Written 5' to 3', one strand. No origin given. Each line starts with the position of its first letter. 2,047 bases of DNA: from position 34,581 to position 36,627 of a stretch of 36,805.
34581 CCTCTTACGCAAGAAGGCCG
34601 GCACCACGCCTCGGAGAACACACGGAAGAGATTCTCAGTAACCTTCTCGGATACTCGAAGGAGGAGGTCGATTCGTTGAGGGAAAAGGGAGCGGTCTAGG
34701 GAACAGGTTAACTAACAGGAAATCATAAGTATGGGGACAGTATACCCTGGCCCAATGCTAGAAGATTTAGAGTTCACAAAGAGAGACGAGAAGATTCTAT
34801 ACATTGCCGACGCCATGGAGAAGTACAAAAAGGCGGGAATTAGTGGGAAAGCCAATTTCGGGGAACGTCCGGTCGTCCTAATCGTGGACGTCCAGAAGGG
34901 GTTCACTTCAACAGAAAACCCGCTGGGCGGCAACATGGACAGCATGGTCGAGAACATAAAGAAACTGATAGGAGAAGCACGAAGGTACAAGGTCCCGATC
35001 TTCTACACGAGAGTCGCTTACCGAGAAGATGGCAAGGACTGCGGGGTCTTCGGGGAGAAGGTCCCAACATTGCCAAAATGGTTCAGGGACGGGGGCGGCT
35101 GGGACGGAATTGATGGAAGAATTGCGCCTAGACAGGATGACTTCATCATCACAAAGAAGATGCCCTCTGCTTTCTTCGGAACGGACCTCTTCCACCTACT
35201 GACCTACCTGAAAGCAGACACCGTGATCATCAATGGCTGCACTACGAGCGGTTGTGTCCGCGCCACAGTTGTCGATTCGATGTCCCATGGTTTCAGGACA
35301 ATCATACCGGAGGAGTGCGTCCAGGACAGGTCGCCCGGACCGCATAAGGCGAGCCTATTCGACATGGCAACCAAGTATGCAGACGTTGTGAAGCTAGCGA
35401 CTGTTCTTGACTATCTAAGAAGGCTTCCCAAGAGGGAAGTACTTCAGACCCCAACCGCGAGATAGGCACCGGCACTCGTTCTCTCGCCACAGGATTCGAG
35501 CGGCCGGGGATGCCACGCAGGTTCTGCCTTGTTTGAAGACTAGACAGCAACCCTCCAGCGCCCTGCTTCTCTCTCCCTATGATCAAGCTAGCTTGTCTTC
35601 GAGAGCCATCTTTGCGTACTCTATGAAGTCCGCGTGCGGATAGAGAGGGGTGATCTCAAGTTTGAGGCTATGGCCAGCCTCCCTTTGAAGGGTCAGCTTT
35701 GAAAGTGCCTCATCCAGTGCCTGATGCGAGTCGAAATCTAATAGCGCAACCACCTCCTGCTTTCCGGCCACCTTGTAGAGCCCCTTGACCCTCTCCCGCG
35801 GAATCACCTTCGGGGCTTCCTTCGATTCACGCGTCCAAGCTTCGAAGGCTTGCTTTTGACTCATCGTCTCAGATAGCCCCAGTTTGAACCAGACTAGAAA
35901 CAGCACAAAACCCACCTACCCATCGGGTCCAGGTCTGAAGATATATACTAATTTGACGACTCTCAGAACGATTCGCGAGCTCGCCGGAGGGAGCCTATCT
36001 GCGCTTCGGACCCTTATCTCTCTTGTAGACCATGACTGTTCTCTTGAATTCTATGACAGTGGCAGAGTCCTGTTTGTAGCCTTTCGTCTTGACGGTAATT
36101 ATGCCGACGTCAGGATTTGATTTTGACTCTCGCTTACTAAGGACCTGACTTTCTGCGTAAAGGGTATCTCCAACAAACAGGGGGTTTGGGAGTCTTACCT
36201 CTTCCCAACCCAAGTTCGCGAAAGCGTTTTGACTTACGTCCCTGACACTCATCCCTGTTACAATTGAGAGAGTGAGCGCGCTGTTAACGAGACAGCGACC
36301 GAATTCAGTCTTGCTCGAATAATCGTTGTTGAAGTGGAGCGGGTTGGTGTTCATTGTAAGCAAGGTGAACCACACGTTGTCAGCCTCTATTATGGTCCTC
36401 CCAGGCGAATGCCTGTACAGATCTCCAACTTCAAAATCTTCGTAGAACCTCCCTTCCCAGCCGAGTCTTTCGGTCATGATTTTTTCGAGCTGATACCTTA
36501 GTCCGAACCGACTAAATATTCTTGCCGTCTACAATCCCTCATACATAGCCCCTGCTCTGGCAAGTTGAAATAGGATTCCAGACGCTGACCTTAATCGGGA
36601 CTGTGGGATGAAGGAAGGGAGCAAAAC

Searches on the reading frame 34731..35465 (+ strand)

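Call 19: search_protein_families(library=pfam, proteins=[window:34731-35465:+], max_evalue=0.00001)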
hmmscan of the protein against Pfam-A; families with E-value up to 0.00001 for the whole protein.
window:34731-35465:+ (244 aa): 1 family
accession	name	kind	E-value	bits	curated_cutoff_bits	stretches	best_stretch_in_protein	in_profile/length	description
PF00857.26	Isochorismatase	-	1.8e-35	123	27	1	48-222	2-173/175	Isochorismatase domain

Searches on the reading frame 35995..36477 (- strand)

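Call 19: search_protein_families(library=pfam, proteins=[window:35995-36477:-], max_evalue=0.00001)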
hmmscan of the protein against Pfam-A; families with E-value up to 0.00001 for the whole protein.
window:35995-36477:- (160 aa): 2 families
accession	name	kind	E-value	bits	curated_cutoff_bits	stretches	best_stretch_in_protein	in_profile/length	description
PF19315.5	MC_hydratase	-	1.8e-22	80.4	26.5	1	8-154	20-168/353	Mesaconyl-CoA hydratase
PF01575.25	MaoC_dehydratas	-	7.1e-22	77.7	27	1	17-130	6-118/123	MaoC like domain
